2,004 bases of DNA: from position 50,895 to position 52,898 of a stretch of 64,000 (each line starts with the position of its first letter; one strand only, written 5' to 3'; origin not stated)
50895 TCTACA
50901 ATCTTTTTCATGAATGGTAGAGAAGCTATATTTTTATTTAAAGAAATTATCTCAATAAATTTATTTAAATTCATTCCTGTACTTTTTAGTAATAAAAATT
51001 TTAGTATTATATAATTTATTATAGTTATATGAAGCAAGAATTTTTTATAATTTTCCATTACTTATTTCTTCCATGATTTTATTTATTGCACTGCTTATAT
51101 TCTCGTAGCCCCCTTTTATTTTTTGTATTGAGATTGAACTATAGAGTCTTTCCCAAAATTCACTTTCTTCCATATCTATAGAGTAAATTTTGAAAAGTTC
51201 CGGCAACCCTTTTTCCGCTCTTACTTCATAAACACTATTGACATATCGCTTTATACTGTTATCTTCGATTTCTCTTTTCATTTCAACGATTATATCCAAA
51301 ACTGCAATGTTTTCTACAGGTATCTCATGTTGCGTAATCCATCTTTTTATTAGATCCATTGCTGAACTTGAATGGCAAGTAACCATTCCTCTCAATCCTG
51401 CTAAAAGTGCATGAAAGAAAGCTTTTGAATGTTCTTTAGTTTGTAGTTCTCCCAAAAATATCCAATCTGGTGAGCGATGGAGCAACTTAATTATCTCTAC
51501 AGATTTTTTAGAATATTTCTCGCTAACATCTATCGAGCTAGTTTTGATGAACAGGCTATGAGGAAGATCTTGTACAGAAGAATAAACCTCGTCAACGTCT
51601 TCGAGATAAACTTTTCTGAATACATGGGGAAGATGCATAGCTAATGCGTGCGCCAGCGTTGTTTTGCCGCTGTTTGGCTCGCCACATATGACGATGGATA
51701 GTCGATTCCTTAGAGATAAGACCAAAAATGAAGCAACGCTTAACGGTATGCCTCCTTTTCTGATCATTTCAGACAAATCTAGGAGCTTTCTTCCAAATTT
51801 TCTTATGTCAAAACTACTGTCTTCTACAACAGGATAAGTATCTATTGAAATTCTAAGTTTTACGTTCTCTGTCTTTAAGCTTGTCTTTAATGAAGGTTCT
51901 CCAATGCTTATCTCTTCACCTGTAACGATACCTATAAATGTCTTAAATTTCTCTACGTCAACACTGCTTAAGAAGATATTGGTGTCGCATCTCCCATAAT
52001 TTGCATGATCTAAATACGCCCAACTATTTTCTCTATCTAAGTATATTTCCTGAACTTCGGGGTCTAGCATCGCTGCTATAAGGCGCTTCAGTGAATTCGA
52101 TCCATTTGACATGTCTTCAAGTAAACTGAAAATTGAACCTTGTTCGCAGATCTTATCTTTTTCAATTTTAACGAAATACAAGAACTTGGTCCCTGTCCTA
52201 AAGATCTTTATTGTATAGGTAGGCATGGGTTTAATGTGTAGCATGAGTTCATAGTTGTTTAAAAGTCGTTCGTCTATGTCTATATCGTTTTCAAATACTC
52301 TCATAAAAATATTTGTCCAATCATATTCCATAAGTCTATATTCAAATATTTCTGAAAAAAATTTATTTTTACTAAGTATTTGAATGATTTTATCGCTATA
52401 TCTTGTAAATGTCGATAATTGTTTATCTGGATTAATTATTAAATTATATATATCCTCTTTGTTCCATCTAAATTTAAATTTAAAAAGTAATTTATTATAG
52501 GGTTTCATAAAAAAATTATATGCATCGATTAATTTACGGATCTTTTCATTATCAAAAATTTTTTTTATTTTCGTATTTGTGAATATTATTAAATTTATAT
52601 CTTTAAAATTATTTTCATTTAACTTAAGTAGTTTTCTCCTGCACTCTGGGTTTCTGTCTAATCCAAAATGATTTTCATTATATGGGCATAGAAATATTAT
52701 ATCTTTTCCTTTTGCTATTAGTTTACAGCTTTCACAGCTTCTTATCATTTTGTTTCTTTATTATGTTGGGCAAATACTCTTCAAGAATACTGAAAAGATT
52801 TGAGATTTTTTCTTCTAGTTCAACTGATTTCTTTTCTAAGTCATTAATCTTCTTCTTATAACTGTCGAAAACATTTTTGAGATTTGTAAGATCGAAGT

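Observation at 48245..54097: Type-IV-pilus-like locus with Zn-finger-bearing secretion ATPase, split TadC-like platform protein, pilin candidate and an adjacent divergent TFB paralogue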

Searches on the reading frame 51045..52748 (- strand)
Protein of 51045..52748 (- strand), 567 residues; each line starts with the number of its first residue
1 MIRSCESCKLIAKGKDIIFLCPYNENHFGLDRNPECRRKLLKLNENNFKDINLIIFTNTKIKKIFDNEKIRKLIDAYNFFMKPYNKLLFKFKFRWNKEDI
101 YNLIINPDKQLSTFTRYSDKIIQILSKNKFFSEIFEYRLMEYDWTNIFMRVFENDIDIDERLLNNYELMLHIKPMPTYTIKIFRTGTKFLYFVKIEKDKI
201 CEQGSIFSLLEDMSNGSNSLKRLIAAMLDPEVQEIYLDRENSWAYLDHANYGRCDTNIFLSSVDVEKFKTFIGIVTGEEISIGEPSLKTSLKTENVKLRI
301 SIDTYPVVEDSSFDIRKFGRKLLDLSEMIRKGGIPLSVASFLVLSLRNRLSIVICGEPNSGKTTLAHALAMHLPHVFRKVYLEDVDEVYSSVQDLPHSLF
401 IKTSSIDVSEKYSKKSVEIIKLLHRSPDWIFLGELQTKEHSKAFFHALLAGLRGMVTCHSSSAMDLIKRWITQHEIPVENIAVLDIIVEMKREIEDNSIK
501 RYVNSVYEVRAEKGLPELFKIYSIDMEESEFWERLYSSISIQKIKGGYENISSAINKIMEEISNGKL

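Call 3: search_protein_families(library=pfam, proteins=[window:51045-52748:-], max_evalue=1)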
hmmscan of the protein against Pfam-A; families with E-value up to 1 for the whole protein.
window:51045-52748:- (567 aa): 13 families
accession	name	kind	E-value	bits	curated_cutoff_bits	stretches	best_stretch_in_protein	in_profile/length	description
PF00437.27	T2SSE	-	3.2e-10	39.6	24.9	1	287-469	83-254/370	Type II/IV secretion system protein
PF20720.3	nSTAND3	-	9.8e-06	25.8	27.2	1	347-394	15-63/155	Novel STAND NTPase 3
PF13401.12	AAA_22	-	0.00052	20.8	27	1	348-395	4-33/130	AAA domain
PF13238.12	AAA_18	-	0.0018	19.1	29.4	1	352-381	1-25/128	AAA domain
PF08433.16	KTI12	-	0.003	17.6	22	1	352-388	4-40/271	Chromatin associated protein KTI12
PF00004.35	AAA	-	0.011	16.7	21.2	1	353-388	2-37/131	ATPase family associated with various cellular activities (AAA)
PF01057.23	Parvo_NS1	-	0.018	14.5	20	1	347-375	111-139/271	Parvovirus non-structural protein NS1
PF00910.28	RNA_helicase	-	0.021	15.7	21.5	1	352-390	1-36/105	RNA helicase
PF13521.12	AAA_28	-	0.033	14.8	27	1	352-431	2-78/164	AAA domain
PF01078.27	Mg_chelatase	-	0.051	13.4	20.3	1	351-393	24-65/207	Magnesium chelatase, subunit ChlI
PF01583.26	APS_kinase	-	0.068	13.6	21.1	1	351-391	4-44/152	Adenylylsulphate kinase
PF01926.29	MMR_HSR1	-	0.095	13.3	21.9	1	352-371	2-21/113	50S ribosome-binding GTPase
PF19975.5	DO-GTPase1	-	0.21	11.3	27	1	353-384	1-32/271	Double-GTPase 1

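Call 4: search_protein_families(library=ncbifam, proteins=[window:51045-52748:-], max_evalue=1)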
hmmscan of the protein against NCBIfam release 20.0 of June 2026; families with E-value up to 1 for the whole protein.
window:51045-52748:- (567 aa): 26 families (the best 25 are shown)
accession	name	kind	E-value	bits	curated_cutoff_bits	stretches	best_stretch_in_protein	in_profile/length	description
NF058587.1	archaellum_moto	equivalog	6e-23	81.4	550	1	223-510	150-434/527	archaellum flagellar ATPase motor FlaI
TIGR02788.1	VirB11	equivalog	4.4e-17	62.1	249.95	1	338-469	133-261/308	P-type DNA transfer ATPase VirB11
TIGR02782.1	TrbB_P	equivalog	2.3e-15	56.7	304.55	1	221-509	12-293/303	P-type conjugative transfer ATPase TrbB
TIGR03819.1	heli_sec_ATPase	hypoth_equivalog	2e-11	43.7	373.15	1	206-466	38-293/340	TadA family conjugal transfer-associated ATPase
NF010407.0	PRK13833.1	subfamily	6.6e-11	42.2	499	1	305-489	100-280/323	conjugal transfer protein TrbB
NF010475.0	PRK13900.1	equivalog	2.3e-10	40.1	389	1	337-510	148-326/333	type IV secretion system ATPase VirB11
NF010469.0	PRK13894.1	subfamily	3.6e-08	33.1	508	1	222-481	26-278/320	conjugal transfer ATPase TrbB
NF041000.1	ATPase_ComGA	equivalog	2.1e-07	30.2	300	1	283-470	67-242/267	competence type IV pilus ATPase ComGA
NF053733.1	HJMigATPsPINA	equivalog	6.7e-07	28.2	800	1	342-491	236-375/502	holliday junction branch migration ATPase PINA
NF010335.0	PRK13764.1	equivalog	1.5e-06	27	340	1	351-479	265-383/613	ATPase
TIGR02858.1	spore_III_AA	equivalog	1.8e-06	27.4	281.3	1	348-476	112-246/272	stage III sporulation protein AA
NF010425.0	PRK13851.1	equivalog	2e-06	26.9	461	1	338-468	151-278/344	type IV secretion system protein VirB11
NF004041.0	PRK05541.1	subfamily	0.00035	20.6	127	1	349-414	7-69/176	adenylyl-sulfate kinase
TIGR02524.1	dot_icm_DotB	equivalog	0.0015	17.8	463.3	1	353-489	138-275/358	Dot/Icm type IV secretion system ATPase DotB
TIGR02525.1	plasmid_TraJ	equivalog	0.0019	17.2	368.3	1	353-474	153-273/372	plasmid transfer ATPase TraJ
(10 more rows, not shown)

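Call 5: find_encoding_contigs(protein=window:51045-52748:-, flank=10000, max_places=6)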
Protein window:51045-52748:- (567 aa): 3 contigs read that carry it; 3 places shown.
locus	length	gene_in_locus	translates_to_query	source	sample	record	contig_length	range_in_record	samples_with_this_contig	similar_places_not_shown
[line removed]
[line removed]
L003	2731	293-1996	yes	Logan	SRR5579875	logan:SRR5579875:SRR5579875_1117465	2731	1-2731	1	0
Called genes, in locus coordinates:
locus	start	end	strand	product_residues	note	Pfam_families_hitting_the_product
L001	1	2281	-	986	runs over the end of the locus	PF06634:DUF1156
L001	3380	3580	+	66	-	PF01781:Ribosomal_L38e (weak)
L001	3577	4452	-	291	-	PF01080:Presenilin (weak)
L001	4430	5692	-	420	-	PF00753:Lactamase_B, PF23023:Anti-Pycsar_Apyc1, PF12706:Lactamase_B_2, PF10996:Beta-Casp, PF07521:RMMBL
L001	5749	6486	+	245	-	PF09754:PAC2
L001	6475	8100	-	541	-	PF01702:TGT, PF17884:DUF5591 (weak)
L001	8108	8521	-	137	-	PF14894:Lsm_C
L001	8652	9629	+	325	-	-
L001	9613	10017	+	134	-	-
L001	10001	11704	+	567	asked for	PF00437:T2SSE, PF27713:UCP018868 (weak), PF20720:nSTAND3 (faint)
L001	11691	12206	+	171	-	-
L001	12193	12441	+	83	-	?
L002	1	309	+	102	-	?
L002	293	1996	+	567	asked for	PF00437:T2SSE, PF27713:UCP018868 (weak), PF20720:nSTAND3 (faint)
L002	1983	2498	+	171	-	-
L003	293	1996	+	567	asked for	PF00437:T2SSE, PF27713:UCP018868 (weak), PF20720:nSTAND3 (faint)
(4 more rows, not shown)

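Call 6: find_homologous_proteins(query=window:51045-52748:-, max_evalue=0.00001)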
Query window:51045-52748:- (567 aa): 153 proteins with E <= 0.00001 among 8000 candidates; the best 120 are listed.
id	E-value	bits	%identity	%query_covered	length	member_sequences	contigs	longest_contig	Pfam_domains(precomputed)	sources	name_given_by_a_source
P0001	0.0e+0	1173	100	92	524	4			PF00437.27,PF27713.1,PF20720.4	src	-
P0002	3.9e-231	787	64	99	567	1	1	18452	PF00437.27,PF27713.1,PF20720.4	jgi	-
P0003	6.6e-193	661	60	92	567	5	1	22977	PF00437.27,PF27713.1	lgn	-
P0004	1.1e-190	653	55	100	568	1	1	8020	PF00437.27,PF27713.1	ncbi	-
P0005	2.9e-188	645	57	92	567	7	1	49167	PF00437.27,PF00004.36,PF27713.1,PF20720.4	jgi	jgi:type IV secretory pathway ATPase VirB11/archaellum biosynthesis ATPase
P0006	6.0e-161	555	49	100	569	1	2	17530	PF00437.27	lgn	-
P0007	6.4e-144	499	47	99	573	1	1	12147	PF00437.27,PF08433.17,PF27713.1,PF20720.4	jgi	jgi:type IV secretory pathway ATPase VirB11/archaellum biosynthesis ATPase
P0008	6.8e-144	499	47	99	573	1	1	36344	PF00437.27,PF08433.17,PF27713.1,PF20720.4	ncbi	-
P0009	8.2e-144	498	47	99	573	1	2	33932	PF00437.27,PF08433.17,PF27713.1,PF20720.4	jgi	jgi:type IV secretory pathway ATPase VirB11/archaellum biosynthesis ATPase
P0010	9.6e-144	498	47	99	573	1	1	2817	PF00437.27,PF08433.17,PF27713.1,PF20720.4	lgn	-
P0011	4.5e-143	496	47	99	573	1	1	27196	PF00437.27,PF08433.17,PF27713.1,PF20720.4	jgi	jgi:type IV secretory pathway ATPase VirB11/archaellum biosynthesis ATPase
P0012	5.8e-143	496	47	99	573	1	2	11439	PF00437.27,PF08433.17,PF27713.1,PF20720.4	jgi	jgi:type IV secretory pathway ATPase VirB11/archaellum biosynthesis ATPase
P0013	7.2e-143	495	47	99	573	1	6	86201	PF00437.27,PF08433.17,PF27713.1,PF20720.4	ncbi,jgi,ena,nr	ncbi:MAG: ATPase, T2SS/T4P/T4SS family [Thermoproteota archaeon]|nr:ATPase, T2SS/T4P/T4SS family [Th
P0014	3.9e-139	483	46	100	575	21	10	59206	PF00437.27,PF08433.17,PF20720.4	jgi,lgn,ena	jgi:type IV secretory pathway ATPase VirB11/archaellum biosynthesis ATPase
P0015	2.9e-137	477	45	96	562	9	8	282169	PF00437.27,PF27713.1,PF20720.4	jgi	-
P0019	5.1e-85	304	34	99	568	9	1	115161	PF00437.27,PF27713.1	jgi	-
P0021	2.6e-79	286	32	98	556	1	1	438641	PF00437.27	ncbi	ncbi:MAG: ATPase, T2SS/T4P/T4SS family [Thermoprotei archaeon]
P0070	7.7e-60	221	39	51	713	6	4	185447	PF00437.27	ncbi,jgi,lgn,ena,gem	ncbi:MAG: ATPase, T2SS/T4P/T4SS family [Candidatus Nezhaarchaeales archaeon]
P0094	5.0e-55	205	34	60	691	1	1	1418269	PF00437.27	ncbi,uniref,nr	ncbi:MAG: Flp pilus assembly complex ATPase component TadA [Candidatus Odinarchaeum yellowstonii]|un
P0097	4.7e-54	202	37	51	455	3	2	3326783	PF00437.27,PF27713.1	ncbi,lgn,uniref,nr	ncbi:MAG: Flp pilus assembly complex ATPase component TadA [Candidatus Heimdallarchaeum endolithica]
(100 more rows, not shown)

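Call 7: find_encoding_contigs(protein=P0013, flank=8000, max_places=2)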
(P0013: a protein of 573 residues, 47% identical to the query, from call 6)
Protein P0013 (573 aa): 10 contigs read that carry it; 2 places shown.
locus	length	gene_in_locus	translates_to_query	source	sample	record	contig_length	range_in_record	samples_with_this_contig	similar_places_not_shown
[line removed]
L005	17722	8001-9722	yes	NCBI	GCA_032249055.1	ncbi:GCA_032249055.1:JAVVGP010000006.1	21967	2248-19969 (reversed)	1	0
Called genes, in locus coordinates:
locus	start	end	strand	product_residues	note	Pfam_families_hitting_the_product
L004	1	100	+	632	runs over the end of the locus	PF17214:KH_TffA, PF00753:Lactamase_B, PF16661:Lactamase_B_6, PF23023:Anti-Pycsar_Apyc1 (faint), PF12706:Lactamase_B_2 (weak), PF10996:Beta-Casp, PF07521:RMMBL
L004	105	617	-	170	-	PF09183:DUF1947 (weak), PF26292:PUA_elF2D (weak), PF01472:PUA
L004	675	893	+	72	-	PF14438:SM-ATX (weak), PF01423:LSM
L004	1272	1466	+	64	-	PF01781:Ribosomal_L38e (weak)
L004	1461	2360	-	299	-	PF01080:Presenilin (weak)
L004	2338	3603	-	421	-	PF00753:Lactamase_B, PF23023:Anti-Pycsar_Apyc1, PF12706:Lactamase_B_2 (weak), PF16661:Lactamase_B_6, PF10996:Beta-Casp, PF07521:RMMBL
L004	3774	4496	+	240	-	PF09754:PAC2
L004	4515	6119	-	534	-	PF01702:TGT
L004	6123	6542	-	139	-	PF14894:Lsm_C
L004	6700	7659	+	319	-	PF00382:TFIIB (faint)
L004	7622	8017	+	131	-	-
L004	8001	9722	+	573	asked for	PF00437:T2SSE, PF27713:UCP018868 (weak), PF20720:nSTAND3 (weak), PF08433:KTI12 (faint)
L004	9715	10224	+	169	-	-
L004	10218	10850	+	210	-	-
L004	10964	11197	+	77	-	-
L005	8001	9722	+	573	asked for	PF00437:T2SSE, PF27713:UCP018868 (weak), PF20720:nSTAND3 (weak), PF08433:KTI12 (faint)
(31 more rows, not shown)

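Call 8: find_encoding_contigs(protein=P0021, flank=8000, max_places=2)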
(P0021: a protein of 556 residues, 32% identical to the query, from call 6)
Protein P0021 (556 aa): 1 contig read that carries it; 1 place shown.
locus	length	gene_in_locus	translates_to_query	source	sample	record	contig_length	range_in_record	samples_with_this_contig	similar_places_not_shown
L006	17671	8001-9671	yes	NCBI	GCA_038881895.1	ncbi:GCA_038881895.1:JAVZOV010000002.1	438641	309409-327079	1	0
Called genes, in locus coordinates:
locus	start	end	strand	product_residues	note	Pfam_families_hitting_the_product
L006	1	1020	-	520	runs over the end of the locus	PF00437:T2SSE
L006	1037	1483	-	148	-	-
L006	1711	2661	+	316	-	PF01916:DS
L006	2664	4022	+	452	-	PF02878:PGM_PMM_I, PF02879:PGM_PMM_II, PF02880:PGM_PMM_III, PF00408:PGM_PMM_IV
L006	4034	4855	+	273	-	PF04414:tRNA_deacylase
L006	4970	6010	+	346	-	-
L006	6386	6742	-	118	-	-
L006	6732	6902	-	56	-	-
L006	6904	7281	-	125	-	-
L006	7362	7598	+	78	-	-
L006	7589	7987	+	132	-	PF06810:Phage_scaffold (faint)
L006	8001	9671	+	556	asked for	PF00437:T2SSE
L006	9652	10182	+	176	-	-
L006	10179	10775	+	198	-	-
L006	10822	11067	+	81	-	-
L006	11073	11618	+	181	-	-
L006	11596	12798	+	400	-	PF01935:DUF87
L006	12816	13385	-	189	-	PF13238:AAA_18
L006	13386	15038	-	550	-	PF00118:Cpn60_TCP1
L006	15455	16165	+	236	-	PF00085:Thioredoxin (faint), PF13098:Thioredoxin_2 (faint), PF13192:Thioredoxin_3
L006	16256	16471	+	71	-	PF00833:Ribosomal_S17e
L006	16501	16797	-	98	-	PF09138:Urm1, PF02597:ThiS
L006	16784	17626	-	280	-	-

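Call 11: find_encoding_contigs(protein=P0015, flank=8000, max_places=1)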
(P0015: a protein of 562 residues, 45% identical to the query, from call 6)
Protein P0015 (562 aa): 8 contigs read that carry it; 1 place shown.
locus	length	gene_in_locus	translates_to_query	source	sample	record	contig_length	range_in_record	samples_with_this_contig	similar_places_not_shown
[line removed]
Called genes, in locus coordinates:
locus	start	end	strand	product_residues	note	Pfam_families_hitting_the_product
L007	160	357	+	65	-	PF01781:Ribosomal_L38e (weak)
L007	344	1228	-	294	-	PF01080:Presenilin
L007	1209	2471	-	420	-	PF00753:Lactamase_B, PF23023:Anti-Pycsar_Apyc1, PF12706:Lactamase_B_2 (weak), PF16661:Lactamase_B_6, PF10996:Beta-Casp, PF07521:RMMBL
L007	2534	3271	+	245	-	PF09754:PAC2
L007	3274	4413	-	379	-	PF00155:Aminotran_1_2, PF01041:DegT_DnrJ_EryC1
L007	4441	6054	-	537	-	PF01702:TGT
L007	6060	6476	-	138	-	PF06372:Gemin6 (faint), PF14894:Lsm_C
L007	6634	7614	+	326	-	PF00382:TFIIB (faint)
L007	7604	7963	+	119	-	-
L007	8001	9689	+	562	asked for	PF00437:T2SSE, PF27713:UCP018868 (weak), PF20720:nSTAND3 (weak)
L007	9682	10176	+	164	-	-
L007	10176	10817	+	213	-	-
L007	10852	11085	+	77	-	-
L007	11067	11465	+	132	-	-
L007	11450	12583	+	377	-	-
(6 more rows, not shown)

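Call 12: find_encoding_contigs(protein=P0019, flank=8000, max_places=1)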
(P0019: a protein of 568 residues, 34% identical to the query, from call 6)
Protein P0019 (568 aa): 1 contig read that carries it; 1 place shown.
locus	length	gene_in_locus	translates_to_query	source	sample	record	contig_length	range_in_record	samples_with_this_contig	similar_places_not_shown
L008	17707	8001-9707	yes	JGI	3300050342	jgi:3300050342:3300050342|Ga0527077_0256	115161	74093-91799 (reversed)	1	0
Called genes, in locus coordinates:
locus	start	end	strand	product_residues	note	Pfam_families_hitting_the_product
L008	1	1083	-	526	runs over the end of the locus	PF00437:T2SSE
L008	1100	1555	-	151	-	-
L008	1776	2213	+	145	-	PF01916:DS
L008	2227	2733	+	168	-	PF01916:DS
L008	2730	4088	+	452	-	PF02878:PGM_PMM_I, PF02879:PGM_PMM_II, PF02880:PGM_PMM_III, PF00408:PGM_PMM_IV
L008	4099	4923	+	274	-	PF04414:tRNA_deacylase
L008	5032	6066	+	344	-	-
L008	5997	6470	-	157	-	-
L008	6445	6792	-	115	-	-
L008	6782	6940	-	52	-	-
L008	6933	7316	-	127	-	-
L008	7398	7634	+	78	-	-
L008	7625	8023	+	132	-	-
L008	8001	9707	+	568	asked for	PF00437:T2SSE, PF27713:UCP018868 (weak)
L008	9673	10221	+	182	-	-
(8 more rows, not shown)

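Call 19: find_encoding_contigs(protein=P0094, flank=8000, max_places=1)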
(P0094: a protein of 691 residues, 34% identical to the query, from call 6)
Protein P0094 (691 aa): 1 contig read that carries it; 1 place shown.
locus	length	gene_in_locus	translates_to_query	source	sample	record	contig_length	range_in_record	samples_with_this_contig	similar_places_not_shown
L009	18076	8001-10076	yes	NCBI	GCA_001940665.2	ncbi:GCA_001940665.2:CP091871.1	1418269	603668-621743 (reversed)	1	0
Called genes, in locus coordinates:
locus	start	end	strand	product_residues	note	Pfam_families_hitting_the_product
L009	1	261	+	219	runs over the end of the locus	-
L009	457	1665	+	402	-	PF00091:Tubulin, PF12327:FtsZ_C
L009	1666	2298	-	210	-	PF02811:PHP, PF13263:PHP_C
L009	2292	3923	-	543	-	PF01702:TGT, PF17884:DUF5591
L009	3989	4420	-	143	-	PF14894:Lsm_C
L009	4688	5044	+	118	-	PF16992:RNA_pol_RpbG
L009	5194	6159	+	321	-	PF08271:Zn_Ribbon_TF (weak), PF00382:TFIIB (faint)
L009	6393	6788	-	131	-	-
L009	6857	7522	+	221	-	PF01656:CbiA, PF10609:ParA (weak)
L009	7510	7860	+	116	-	-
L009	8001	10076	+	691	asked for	PF00437:T2SSE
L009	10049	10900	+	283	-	PF00482:T2SSF (weak)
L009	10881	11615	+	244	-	-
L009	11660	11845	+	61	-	-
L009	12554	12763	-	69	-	PF00833:Ribosomal_S17e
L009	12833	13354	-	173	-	-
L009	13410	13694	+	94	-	PF09138:Urm1 (weak), PF02597:ThiS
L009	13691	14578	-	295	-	-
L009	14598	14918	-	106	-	PF01022:HTH_5, PF13412:HTH_24 (weak)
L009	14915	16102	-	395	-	PF13191:AAA_16, PF00004:AAA (weak), PF13401:AAA_22, PF22703:Cdc6_lid, PF09079:WHD_Cdc6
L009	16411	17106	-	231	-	PF04493:Endonuclease_5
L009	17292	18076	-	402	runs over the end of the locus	PF00266:Aminotran_5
